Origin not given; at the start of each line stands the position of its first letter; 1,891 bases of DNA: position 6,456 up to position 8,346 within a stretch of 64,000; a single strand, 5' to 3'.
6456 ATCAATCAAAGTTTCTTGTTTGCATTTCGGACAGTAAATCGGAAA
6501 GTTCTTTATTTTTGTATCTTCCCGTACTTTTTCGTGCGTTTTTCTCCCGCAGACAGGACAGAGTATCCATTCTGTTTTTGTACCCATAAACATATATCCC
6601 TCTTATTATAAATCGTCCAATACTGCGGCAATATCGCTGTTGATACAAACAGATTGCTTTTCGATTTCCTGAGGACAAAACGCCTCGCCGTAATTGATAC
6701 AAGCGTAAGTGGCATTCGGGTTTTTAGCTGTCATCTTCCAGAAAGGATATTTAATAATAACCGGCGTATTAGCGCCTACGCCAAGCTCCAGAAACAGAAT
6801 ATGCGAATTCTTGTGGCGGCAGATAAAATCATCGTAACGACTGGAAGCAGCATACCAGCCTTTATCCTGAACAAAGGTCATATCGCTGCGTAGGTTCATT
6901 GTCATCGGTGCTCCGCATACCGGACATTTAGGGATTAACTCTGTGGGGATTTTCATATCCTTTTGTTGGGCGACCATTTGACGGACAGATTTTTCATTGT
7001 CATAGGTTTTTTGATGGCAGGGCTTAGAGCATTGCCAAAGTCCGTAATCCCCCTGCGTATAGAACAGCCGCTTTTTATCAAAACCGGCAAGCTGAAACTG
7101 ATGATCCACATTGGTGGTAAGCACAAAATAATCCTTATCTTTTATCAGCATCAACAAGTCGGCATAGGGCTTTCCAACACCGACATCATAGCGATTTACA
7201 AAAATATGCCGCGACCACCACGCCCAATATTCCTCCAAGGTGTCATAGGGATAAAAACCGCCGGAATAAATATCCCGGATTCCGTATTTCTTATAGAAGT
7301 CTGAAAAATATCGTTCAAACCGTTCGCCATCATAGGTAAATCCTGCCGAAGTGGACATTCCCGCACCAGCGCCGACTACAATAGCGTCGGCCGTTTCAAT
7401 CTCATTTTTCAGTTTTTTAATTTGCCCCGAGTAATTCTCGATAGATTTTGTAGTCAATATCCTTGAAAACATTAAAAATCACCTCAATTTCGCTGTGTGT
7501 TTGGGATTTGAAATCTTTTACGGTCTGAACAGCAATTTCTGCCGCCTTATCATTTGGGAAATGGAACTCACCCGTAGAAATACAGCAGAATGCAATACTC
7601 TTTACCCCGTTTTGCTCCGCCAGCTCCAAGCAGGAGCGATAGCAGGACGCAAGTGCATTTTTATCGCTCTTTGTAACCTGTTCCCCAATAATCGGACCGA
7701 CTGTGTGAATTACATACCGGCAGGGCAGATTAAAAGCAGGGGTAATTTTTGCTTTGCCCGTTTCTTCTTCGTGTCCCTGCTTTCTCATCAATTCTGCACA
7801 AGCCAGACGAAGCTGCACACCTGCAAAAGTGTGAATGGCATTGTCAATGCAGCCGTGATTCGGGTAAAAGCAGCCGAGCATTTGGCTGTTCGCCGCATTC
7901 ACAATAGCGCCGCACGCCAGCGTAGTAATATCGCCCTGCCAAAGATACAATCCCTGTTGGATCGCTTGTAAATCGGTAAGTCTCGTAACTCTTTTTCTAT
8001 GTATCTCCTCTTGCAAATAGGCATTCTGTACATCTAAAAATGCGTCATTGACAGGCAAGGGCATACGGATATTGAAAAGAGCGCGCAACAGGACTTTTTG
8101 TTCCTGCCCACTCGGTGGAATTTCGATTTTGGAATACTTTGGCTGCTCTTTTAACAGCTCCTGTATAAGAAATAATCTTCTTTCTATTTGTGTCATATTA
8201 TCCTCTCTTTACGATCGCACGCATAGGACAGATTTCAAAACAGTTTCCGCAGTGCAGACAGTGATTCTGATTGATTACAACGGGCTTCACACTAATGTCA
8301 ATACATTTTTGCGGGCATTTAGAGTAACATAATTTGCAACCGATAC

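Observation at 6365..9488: FMN-riboswitch-headed operon joining a flavoprotein-ferredoxin fusion to a macrodomain / class-M-like sirtuin pair and a Cys-rich KTR protein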

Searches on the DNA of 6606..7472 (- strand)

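Call 23: search_rna_families(sources=[L001, L002, L055, L021, L005, L009, L014, L036], threshold=gathering)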
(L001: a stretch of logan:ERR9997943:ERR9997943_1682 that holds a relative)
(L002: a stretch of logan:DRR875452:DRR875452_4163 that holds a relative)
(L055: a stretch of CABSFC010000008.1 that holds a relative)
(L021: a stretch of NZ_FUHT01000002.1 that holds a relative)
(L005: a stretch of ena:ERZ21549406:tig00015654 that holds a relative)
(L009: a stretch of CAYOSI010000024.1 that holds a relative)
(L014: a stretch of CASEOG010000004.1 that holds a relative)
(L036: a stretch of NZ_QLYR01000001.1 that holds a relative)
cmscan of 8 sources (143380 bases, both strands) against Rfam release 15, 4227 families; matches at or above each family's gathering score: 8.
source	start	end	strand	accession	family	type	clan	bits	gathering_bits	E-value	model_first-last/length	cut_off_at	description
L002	7750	7866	+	RF00050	FMN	Cis-reg; riboswitch;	-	110.2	66.2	2.1e-24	1-138/138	no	FMN riboswitch aptamer (RFN element)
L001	7812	7928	+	RF00050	FMN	Cis-reg; riboswitch;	-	109.6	66.2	3e-24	1-138/138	no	FMN riboswitch aptamer (RFN element)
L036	11309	11525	-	RF00230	T-box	Cis-reg; leader;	-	106.3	93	4.1e-22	1-219/219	no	T-box leader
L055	5625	5740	+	RF00050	FMN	Cis-reg; riboswitch;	-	105.4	66.2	4.2e-23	1-138/138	no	FMN riboswitch aptamer (RFN element)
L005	12660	12732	-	RF00005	tRNA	Gene; tRNA;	CL00001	67.8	29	2.9e-12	1-71/71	no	tRNA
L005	12793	12866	-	RF00005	tRNA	Gene; tRNA;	CL00001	66.9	29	5.1e-12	1-71/71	no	tRNA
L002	3219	3294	-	RF01051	c-di-GMP-I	Cis-reg; riboswitch;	CL00126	54.9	35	1.2e-07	1-87/87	no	c-di-GMP-I riboswitch aptamer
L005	12553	12634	-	RF00005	tRNA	Gene; tRNA;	CL00001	52.7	29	4e-08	1-71/71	no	tRNA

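Call 33: search_rna_families(sources=[L084, L051], threshold=gathering, show_alignments=2)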
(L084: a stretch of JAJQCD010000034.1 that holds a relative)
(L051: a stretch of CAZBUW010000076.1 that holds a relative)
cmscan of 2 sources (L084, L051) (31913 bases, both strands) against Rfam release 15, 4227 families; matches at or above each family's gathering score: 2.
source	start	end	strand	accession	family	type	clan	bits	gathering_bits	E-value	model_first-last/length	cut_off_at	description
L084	8446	8539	+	RF00050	FMN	Cis-reg; riboswitch;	-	74.9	66.2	1.9e-15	12-128/138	no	FMN riboswitch aptamer (RFN element)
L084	19456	19524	+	RF00029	Intron_gpII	Intron;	-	46.9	40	2.2e-06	1-77/77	no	Group II catalytic intron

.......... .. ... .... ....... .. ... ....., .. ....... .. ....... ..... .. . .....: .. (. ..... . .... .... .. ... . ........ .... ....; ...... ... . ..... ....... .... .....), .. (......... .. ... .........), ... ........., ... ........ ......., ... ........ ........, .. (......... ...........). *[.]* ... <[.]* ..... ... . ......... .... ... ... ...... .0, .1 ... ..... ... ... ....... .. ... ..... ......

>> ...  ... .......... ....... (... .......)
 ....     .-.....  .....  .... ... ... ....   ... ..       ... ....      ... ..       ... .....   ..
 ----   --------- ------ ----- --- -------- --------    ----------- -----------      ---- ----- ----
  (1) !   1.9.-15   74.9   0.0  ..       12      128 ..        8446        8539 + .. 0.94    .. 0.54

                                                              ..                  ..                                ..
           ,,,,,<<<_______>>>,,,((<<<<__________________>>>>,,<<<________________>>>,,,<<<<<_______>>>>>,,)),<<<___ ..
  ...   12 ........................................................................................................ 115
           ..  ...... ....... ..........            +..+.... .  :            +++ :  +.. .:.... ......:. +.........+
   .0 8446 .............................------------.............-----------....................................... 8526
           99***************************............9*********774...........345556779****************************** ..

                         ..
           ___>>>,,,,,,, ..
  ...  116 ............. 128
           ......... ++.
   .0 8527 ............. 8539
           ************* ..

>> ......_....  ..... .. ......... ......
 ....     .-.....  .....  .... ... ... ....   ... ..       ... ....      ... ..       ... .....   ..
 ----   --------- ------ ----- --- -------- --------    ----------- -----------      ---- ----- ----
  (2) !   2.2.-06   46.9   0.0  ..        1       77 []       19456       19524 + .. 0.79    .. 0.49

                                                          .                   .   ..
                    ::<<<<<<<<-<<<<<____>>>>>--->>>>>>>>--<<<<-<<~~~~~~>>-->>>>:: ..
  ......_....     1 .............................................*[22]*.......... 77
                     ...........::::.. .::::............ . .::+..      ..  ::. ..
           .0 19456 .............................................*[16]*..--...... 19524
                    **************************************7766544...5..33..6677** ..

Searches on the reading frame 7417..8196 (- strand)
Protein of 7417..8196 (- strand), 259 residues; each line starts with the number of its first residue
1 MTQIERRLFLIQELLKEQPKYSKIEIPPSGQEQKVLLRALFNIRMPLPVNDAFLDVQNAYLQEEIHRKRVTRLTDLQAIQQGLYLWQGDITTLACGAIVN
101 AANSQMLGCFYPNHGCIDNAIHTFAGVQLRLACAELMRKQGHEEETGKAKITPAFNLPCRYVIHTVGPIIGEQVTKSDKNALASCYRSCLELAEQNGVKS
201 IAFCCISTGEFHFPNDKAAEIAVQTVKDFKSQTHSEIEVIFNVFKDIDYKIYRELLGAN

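Call 3: search_protein_families(library=pfam, proteins=[window:7417-8196:-], max_evalue=0.01)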
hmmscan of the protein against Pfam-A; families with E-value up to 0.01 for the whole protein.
window:7417-8196:- (259 aa): 1 family
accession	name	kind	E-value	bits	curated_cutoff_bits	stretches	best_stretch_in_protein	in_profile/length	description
PF01661.27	Macro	-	3e-41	140.5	22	1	99-222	1-118/118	Macro domain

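Call 4: search_protein_families(library=ncbifam, proteins=[window:7417-8196:-], max_evalue=0.01)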
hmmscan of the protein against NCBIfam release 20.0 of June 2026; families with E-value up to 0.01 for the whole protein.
window:7417-8196:- (259 aa): 11 families
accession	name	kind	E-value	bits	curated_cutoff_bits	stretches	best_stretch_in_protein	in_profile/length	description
NF003163.0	PRK04143.1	equivalog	1.1e-110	369.2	272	1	2-257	3-261/265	protein-ADP-ribose hydrolase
NF001664.0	PRK00431.1-6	equivalog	3e-49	166.7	200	1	84-257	5-170/173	O-acetyl-ADP-ribose deacetylase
NF001660.0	PRK00431.1-1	equivalog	1.6e-40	138.5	271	1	85-257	7-172/177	O-acetyl-ADP-ribose deacetylase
NF001663.0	PRK00431.1-4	equivalog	4e-40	137.6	285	1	85-257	11-176/180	ADP-ribose-binding protein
NF001661.0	PRK00431.1-2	equivalog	6.6e-37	127.1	291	1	85-257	5-172/179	O-acetyl-ADP-ribose deacetylase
NF001667.0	PRK00431.2-3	equivalog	2.8e-24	85.8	252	1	84-255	11-172/182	ADP-ribose-binding protein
NF001662.0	PRK00431.1-3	equivalog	8e-22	77.9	215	1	83-256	5-181/185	[protein ADP-ribosylglutamate] hydrolase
NF001668.0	PRK00431.2-4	equivalog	6.7e-21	74.6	278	1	84-255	52-211/220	ADP-ribose-binding protein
NF001665.0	PRK00431.2-1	equivalog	7e-18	64.8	315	1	82-255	9-170/177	ADP-ribose-binding protein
NF009880.0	PRK13341.1-1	equivalog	8.2e-17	60.8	891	1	83-233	429-572/599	AAA family ATPase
NF001666.0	PRK00431.2-2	equivalog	2.3e-10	40.6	246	1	85-237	5-145/164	ADP-ribose-binding protein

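Call 6: search_solved_structures(query=window:7417-8196:-, max_evalue=0.00001, show_alignments=1)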
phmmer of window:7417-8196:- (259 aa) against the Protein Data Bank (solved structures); distinct sequences matched with E-value up to 0.00001: 58.
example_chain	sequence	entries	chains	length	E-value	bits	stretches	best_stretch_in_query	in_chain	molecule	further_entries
5kiv_A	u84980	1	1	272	4.6e-78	265.2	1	6-257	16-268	Protein-ADP-ribose hydrolase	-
8rsl_A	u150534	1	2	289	5.7e-78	264.9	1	6-257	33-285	Protein-ADP-ribose hydrolase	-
8rsi_A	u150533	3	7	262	1.3e-77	263.8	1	5-258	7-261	O-acetyl-ADP-ribose deacetylase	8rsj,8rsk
8rsm_A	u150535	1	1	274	2.3e-61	210.5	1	26-253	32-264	Protein-ADP-ribose hydrolase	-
8rsn_A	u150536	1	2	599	5.2e-44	153.7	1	77-258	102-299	ADP-ribose 1''-phosphate phosphatase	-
4iqy_A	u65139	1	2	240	8.4e-41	143.2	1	78-255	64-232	O-acetyl-ADP-ribose deacetylase MACROD2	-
6y4y_A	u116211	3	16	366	2.6e-40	141.6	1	78-255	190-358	Thioredoxin 1,ADP-ribose glycohydrolase MACROD2 | ADP-ribose glycohydrolase MACROD2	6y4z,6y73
2x47_A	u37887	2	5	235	9.7e-31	110.2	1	79-256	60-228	MACRO DOMAIN-CONTAINING PROTEIN 1 | ADP-ribose glycohydrolase MACROD1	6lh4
5l9k_A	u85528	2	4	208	2.3e-30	109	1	84-256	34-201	MACROD-TYPE MACRODOMAIN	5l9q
5fud_A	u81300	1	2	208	2.3e-30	109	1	84-256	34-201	O-ACETYL-ADP-RIBOSE DEACETYLASE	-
5lau_A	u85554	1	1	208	9.3e-30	107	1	84-256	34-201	MacroD-type macrodomain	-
5lcc_A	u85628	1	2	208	2.8e-29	105.5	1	84-256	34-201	MACROD-TYPE MACRODOMAIN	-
5lbp_A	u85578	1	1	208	2.9e-29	105.4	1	84-256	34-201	MacroD-type macrodomain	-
5fsu_A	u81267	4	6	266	8.7e-29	103.8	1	74-257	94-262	MACRODOMAIN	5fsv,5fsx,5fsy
5fsz_A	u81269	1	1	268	2.2e-27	99.2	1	79-257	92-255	MACRODOMAIN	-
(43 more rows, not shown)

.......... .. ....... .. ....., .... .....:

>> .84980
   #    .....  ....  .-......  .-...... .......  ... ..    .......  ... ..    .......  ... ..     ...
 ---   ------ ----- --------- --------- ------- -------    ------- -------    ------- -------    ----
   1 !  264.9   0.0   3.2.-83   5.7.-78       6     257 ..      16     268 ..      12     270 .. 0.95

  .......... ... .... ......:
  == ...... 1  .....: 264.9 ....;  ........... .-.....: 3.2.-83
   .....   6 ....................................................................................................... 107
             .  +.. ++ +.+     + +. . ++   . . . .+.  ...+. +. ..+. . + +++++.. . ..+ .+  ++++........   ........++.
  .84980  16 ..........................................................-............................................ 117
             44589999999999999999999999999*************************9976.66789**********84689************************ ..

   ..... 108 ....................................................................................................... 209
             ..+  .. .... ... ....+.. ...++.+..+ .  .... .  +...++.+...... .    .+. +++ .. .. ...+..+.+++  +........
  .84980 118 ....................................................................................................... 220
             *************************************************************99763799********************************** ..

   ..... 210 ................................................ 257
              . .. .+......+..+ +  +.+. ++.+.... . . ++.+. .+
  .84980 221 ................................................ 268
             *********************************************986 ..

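Call 66: search_protein_families(library=padloc, proteins=[window:7417-8196:-], max_evalue=0.01)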
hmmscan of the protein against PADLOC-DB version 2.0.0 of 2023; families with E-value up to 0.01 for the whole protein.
window:7417-8196:- (259 aa): 0 families
